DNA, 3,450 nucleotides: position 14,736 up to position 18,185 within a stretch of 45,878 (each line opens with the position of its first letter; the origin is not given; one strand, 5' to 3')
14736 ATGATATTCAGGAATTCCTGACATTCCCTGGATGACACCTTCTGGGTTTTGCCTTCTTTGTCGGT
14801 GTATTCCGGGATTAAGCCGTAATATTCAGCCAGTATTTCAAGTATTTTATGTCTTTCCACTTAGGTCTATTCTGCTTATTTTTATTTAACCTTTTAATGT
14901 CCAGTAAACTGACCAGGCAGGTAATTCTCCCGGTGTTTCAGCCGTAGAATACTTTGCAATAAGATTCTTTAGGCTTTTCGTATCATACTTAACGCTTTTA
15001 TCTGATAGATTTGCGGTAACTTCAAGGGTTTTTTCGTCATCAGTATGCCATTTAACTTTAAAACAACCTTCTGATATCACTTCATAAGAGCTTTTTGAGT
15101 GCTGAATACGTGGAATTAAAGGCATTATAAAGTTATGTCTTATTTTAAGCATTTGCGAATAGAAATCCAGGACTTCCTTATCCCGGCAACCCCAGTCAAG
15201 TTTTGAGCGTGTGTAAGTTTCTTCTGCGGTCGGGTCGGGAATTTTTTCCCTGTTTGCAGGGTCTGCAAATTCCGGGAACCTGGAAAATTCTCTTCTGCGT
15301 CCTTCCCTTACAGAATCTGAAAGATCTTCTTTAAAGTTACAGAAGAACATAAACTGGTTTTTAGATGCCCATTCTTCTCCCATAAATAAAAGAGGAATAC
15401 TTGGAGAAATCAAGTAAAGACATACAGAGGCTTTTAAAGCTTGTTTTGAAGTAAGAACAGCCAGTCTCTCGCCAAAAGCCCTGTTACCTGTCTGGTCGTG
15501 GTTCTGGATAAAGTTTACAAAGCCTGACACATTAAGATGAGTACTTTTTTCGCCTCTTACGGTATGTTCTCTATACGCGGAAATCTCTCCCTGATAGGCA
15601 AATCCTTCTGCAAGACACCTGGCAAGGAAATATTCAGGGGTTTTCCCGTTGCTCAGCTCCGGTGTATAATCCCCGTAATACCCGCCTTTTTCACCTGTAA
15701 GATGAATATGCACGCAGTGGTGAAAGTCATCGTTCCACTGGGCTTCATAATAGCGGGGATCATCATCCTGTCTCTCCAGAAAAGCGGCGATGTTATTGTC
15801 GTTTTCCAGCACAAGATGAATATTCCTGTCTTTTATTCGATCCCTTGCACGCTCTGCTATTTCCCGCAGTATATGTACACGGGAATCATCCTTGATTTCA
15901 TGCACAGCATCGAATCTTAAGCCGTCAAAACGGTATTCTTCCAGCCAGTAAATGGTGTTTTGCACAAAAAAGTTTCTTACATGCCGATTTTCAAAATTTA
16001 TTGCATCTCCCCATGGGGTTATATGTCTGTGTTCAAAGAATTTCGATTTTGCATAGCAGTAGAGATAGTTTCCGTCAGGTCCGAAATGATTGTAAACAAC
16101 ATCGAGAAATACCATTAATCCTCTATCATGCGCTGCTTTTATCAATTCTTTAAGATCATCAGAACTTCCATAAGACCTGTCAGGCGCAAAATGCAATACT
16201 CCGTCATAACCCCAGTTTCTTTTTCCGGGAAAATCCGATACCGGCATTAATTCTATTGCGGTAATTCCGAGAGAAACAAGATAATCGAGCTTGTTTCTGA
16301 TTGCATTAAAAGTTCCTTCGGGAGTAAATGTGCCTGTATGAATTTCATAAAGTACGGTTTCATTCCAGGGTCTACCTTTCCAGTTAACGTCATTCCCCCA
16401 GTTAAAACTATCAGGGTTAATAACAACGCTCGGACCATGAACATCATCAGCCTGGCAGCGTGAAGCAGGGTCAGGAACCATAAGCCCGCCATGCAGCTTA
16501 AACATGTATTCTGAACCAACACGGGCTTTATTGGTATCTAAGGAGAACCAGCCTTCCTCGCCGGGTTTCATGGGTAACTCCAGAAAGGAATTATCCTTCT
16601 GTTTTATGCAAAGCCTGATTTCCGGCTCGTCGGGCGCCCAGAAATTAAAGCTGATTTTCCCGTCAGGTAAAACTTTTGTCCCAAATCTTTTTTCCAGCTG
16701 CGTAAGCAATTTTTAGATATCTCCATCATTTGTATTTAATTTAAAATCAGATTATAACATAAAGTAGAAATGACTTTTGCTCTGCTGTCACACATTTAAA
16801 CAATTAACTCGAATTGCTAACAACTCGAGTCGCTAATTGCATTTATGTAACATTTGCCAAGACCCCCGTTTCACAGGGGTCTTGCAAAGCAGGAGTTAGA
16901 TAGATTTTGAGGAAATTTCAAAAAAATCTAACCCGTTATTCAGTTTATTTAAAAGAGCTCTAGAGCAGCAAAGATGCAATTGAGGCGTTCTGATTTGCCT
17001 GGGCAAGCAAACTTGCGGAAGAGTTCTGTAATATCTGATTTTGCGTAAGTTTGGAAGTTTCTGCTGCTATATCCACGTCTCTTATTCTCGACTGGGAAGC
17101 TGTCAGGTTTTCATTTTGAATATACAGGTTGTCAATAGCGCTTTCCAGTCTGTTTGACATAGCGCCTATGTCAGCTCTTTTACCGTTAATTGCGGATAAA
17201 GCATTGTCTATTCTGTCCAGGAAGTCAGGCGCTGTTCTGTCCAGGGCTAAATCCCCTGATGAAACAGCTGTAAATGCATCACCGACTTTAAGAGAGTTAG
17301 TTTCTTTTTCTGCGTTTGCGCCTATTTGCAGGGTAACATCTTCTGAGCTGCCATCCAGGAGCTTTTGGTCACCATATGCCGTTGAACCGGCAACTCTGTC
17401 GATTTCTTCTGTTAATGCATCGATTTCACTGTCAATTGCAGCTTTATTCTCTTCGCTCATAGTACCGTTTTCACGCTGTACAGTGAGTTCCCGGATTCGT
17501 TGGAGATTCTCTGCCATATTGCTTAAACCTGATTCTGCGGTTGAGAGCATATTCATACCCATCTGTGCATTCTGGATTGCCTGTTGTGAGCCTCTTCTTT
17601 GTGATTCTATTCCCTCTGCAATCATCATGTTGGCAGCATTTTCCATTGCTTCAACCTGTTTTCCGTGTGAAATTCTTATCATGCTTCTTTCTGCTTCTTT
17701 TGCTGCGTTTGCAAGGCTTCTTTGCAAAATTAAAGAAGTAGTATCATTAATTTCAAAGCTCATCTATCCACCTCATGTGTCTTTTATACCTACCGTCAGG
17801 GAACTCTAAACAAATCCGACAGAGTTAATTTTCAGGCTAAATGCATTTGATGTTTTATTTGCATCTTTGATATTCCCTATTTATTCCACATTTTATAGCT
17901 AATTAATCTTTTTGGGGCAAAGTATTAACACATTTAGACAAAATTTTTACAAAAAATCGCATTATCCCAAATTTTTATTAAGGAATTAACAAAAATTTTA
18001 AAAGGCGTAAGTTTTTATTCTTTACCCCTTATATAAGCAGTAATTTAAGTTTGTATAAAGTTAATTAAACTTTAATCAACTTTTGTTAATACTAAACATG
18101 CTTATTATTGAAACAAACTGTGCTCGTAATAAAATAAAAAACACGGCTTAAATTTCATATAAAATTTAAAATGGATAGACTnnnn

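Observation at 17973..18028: A nearly invariant 37-58 nt intergenic element recurs at five unrelated loci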

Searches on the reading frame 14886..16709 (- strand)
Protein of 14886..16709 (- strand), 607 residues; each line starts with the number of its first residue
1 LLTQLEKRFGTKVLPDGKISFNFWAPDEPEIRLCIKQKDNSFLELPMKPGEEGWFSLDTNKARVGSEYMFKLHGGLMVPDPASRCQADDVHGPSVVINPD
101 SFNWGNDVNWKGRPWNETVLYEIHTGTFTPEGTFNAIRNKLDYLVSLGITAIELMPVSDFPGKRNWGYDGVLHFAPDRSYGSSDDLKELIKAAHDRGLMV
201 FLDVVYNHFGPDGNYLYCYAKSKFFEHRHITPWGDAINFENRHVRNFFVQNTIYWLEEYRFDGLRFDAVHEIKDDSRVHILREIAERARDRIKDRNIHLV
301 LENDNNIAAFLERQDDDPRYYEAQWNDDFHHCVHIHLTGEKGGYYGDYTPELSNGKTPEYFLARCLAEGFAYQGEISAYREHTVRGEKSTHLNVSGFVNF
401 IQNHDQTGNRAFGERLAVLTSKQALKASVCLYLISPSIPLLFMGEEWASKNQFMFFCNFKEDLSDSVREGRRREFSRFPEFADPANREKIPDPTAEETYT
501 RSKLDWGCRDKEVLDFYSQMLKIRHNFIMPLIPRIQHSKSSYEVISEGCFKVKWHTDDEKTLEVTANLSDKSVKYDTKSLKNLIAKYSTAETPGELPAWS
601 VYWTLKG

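Call 59: search_protein_families(library=pfam, proteins=[window:14886-16709:-])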
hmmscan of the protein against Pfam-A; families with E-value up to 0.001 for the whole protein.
window:14886-16709:- (607 aa): 3 families
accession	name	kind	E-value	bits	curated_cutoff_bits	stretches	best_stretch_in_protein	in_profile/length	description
PF00128.31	Alpha-amylase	-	1.4e-27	97.5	22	2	97-216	2-99/446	Alpha amylase, catalytic domain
PF11941.14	DUF3459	-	3.5e-10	40.5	22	1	516-604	1-90/90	Domain of unknown function (DUF3459)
PF02922.24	CBM_48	-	3.8e-05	24.4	22.4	1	9-74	2-70/83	Carbohydrate-binding module 48 (Isoamylase N-terminal domain)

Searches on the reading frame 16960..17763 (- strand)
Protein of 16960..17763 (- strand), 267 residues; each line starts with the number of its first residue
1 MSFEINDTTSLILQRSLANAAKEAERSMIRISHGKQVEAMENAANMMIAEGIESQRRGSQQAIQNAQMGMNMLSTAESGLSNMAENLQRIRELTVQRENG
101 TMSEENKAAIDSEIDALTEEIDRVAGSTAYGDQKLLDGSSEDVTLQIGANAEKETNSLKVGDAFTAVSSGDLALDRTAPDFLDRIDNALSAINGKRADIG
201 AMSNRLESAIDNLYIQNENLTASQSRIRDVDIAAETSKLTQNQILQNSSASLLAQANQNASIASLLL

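Call 12: search_protein_families(library=pfam, proteins=[window:16960-17763:-])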
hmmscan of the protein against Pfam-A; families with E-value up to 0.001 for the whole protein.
window:16960-17763:- (267 aa): 2 families
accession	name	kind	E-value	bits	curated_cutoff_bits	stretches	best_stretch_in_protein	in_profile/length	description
PF00669.25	Flagellin_N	-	1.8e-28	99.8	26.6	1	9-139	6-137/139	Bacterial flagellin N-terminal helical region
PF00700.27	Flagellin_C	-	7.8e-22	77.8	23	1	182-266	1-86/86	Bacterial flagellin C-terminal helical region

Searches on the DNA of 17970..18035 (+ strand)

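Call 71: search_dna_similar(query=window:17970-18035:+, collection=phages, mode=distant, max_evalue=0.1, max_rows=10)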
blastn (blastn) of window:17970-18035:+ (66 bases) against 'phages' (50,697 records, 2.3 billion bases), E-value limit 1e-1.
Records with a match: 1; places in all: 1; records where one place covers at least 80% of the query: 0.
Best place of each record, by identity: 80-90% 1.
By first word of the organism name: Bacillus 1.
By host as written in the record: Bacillus cereus VKM B-13 1.
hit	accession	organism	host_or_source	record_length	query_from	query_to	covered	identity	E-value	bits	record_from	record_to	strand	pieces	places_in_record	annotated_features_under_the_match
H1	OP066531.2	Bacillus phage B13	Bacillus cereus VKM B-13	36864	28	64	56%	83.8%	4e-2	41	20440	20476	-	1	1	PIN domain-containing protein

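Call 72: search_dna_similar(query=window:17970-18035:+, collection=plasmids, mode=distant, max_evalue=0.1, max_rows=10)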
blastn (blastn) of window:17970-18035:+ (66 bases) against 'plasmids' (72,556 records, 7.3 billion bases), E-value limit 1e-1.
Records with a match: 6; places in all: 6; records where one place covers at least 80% of the query: 0.
Best place of each record, by identity: 80-90% 6.
By first word of the organism name: Priestia 5; Bacillus 1.
By predicted mobility (MOB-suite, as given by PLSDB): non-mobilizable 6.
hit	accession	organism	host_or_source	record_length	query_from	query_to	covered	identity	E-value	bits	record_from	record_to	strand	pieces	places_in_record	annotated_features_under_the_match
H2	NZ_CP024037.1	Priestia aryabhattai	single cell,enriched culture of compost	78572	12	46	53%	88.6%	4e-2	43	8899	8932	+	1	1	none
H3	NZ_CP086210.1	Priestia sp. J2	single cell,Peanut field soil,Peanut ...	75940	12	46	53%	88.6%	4e-2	43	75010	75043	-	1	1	none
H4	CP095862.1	Bacillus sp. H8-1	Lettuce,cell culture,soil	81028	12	46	53%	88.6%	4e-2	43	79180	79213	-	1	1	none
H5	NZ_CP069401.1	Priestia megaterium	Homo sapiens,Pure culture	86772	12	46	53%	88.6%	4e-2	43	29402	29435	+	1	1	none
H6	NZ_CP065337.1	Priestia megaterium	maize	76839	12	46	53%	88.6%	4e-2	43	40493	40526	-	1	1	none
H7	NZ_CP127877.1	Priestia megaterium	Single bacterial isolate,soil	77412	12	46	53%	88.6%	4e-2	43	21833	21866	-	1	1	none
